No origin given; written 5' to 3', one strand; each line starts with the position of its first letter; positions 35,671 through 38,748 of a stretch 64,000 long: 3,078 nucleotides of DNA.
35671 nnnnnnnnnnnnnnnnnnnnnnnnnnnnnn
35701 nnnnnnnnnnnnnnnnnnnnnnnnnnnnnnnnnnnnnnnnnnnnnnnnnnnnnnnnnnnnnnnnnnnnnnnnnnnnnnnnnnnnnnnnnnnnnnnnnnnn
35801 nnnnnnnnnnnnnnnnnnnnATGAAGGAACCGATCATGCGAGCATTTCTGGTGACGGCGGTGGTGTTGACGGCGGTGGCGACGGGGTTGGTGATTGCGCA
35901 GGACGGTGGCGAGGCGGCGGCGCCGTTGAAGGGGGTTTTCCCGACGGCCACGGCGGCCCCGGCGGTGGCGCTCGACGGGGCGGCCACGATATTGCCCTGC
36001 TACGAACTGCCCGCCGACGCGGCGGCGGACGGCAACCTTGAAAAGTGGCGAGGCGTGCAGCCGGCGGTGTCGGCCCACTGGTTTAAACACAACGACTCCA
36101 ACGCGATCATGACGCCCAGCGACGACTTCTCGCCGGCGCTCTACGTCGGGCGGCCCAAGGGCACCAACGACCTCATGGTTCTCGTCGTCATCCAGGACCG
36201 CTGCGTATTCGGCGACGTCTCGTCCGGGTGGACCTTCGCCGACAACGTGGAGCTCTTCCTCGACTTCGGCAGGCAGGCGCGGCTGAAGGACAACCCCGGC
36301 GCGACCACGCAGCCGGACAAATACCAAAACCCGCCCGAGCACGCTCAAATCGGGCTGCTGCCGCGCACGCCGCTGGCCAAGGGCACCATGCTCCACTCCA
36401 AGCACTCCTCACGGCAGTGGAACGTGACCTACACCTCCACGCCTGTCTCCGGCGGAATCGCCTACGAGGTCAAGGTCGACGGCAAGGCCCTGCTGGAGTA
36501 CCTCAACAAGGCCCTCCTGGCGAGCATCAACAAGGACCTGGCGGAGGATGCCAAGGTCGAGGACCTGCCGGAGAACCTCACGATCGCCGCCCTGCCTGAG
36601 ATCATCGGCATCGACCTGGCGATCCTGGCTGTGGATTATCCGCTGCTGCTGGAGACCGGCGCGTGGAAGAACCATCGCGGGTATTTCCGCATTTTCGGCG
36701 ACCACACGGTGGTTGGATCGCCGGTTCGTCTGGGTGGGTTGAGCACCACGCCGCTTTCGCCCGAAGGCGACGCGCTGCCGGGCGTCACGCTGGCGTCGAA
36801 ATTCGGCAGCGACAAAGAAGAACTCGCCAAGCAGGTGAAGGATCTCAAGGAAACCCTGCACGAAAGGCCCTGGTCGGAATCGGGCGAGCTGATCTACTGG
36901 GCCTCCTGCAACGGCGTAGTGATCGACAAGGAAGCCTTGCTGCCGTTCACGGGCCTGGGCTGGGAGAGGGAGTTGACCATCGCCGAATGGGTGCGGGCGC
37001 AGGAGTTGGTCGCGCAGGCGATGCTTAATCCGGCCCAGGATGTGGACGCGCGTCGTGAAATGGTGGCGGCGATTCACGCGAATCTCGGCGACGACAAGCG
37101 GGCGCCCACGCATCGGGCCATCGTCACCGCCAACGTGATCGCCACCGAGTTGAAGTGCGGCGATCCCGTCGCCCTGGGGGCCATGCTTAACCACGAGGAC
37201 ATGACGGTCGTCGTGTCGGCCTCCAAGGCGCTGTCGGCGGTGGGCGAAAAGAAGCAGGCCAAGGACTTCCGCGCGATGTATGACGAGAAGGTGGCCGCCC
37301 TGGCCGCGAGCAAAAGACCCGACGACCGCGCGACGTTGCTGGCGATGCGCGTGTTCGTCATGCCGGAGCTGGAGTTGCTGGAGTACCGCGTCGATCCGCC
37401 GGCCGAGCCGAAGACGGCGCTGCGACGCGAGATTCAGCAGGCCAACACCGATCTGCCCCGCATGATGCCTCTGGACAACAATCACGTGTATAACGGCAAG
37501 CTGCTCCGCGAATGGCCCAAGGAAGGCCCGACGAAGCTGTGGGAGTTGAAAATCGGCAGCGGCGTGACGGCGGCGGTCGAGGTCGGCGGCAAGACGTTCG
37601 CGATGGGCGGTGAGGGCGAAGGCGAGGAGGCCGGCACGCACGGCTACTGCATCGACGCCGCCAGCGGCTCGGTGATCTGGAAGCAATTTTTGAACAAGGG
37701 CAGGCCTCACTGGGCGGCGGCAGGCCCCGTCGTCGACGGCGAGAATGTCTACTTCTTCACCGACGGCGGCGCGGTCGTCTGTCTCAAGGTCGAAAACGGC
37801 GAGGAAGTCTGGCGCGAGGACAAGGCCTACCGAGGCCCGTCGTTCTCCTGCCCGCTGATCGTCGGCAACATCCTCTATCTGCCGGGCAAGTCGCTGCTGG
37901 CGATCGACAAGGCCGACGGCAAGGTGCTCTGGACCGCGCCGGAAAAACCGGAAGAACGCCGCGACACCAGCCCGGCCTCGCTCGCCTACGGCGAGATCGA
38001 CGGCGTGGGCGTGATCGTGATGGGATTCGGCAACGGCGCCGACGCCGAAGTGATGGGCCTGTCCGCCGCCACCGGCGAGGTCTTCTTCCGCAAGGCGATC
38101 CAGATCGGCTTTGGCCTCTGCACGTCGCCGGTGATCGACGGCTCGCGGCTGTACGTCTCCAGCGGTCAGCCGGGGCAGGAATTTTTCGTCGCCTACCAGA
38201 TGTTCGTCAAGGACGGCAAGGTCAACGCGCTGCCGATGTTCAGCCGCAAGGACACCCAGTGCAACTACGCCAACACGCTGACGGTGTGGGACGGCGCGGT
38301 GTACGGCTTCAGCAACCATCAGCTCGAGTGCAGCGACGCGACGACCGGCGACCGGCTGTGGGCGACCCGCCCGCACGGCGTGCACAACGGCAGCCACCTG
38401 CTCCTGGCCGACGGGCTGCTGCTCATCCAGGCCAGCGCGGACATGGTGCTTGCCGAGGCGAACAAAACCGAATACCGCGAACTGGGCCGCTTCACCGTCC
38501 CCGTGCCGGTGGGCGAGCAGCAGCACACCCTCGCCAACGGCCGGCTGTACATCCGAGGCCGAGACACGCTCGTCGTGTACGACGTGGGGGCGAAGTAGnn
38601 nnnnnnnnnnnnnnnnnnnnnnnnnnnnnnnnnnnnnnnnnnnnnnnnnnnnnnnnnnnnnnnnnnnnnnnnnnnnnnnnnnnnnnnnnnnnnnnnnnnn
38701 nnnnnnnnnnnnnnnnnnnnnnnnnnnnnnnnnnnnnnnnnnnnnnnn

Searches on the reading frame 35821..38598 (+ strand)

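Call 11: search_protein_families(library=pfam, proteins=[window:35821-38598:+], max_evalue=0.001)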
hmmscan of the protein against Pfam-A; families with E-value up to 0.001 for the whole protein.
window:35821-38598:+ (925 aa): 3 families
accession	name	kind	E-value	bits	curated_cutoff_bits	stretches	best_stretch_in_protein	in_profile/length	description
PF13360.13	PQQ_2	-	3.1e-22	79.8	27.6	1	609-849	6-233/233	Outer membrane protein assembly factor BamB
PF01011.28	PQQ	-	1.3e-05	24.5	26.7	0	632-669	49-86/595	Glucose/ethanol/alcohol dehydrogenase, beta-propeller domain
PF13570.13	Beta-prop_ACSF4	-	4e-05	23.6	133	1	609-704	116-208/329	Beta-alanine-activating enzyme, beta-propeller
